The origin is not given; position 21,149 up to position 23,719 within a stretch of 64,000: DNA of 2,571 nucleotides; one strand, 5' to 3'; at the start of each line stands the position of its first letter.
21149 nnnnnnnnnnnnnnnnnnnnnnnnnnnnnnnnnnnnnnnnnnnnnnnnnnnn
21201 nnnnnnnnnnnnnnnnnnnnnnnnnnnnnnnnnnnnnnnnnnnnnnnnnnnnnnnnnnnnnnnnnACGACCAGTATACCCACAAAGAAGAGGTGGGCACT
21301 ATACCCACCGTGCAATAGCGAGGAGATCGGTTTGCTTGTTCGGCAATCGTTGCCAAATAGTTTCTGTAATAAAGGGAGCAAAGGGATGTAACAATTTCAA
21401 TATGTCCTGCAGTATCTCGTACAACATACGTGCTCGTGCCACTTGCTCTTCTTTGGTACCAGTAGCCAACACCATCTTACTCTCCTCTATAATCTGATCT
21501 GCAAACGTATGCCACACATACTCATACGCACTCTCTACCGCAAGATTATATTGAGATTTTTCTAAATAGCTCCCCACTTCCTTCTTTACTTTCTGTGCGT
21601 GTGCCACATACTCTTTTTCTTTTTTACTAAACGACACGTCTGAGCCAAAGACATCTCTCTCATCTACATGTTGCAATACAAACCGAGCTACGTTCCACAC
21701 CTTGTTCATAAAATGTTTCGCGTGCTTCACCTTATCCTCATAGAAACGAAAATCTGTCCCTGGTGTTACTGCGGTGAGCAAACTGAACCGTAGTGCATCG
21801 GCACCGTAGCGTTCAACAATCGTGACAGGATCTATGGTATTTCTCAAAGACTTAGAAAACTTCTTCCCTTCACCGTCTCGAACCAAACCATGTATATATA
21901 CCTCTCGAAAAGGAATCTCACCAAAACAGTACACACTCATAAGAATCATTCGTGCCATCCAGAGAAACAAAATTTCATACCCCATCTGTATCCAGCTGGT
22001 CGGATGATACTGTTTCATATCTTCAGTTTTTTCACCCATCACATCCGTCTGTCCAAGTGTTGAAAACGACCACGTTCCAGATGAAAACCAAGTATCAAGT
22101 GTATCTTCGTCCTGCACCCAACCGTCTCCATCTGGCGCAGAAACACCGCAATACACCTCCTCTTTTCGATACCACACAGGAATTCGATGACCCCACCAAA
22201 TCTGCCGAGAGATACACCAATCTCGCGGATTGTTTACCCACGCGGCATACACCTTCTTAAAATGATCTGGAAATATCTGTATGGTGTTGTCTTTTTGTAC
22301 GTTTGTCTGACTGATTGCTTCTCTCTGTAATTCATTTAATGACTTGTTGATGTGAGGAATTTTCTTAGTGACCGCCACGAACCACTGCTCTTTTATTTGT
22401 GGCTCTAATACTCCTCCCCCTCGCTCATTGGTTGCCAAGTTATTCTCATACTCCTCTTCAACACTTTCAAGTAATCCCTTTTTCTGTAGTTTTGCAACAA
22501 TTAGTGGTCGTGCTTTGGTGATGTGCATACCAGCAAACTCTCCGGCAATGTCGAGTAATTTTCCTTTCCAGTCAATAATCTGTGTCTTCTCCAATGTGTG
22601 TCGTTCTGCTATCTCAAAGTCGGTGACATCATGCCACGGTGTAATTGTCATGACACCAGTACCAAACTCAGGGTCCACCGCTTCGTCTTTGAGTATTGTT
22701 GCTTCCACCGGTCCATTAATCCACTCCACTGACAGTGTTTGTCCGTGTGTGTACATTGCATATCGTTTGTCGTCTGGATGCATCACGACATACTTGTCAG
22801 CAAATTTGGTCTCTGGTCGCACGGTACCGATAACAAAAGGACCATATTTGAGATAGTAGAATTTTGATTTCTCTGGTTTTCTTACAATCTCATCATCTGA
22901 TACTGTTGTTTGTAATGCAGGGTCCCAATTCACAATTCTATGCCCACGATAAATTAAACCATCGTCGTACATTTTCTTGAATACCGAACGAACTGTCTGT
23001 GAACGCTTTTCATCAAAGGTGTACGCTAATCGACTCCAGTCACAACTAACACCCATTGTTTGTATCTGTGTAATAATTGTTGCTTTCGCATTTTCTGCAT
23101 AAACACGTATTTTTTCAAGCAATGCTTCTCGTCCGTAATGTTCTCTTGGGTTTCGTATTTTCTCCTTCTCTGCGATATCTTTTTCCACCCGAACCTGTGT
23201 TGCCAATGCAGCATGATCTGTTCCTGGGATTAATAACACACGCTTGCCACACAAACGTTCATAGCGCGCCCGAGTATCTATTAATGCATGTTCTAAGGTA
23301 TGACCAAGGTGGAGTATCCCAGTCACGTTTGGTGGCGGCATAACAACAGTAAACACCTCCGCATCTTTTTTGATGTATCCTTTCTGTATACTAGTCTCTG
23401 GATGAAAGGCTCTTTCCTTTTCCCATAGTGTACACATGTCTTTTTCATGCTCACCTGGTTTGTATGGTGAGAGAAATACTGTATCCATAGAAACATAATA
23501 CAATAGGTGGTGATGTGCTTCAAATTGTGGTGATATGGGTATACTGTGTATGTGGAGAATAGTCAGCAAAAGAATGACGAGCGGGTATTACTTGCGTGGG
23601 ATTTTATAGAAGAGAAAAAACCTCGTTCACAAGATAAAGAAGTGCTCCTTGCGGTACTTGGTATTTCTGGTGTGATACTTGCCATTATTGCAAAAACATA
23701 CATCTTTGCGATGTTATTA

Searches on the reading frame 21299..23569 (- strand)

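Call 80: search_protein_families(library=pfam, proteins=[window:21299-23569:-], max_evalue=0.00001)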
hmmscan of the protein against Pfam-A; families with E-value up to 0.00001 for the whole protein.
window:21299-23569:- (756 aa): 3 families
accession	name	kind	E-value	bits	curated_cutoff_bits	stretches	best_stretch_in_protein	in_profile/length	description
PF00133.28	tRNA-synt_1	-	6e-113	378.2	22.7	2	45-474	2-256/414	tRNA synthetases class I (I, L, M and V)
PF08264.19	Anticodon_1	-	4.2e-21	75.8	25.1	1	652-750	2-99/148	Anticodon-binding domain of tRNA ligase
PF09334.17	tRNA-synt_1g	-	1.1e-19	70.9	20.1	2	426-616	201-373/391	tRNA synthetases class I (M)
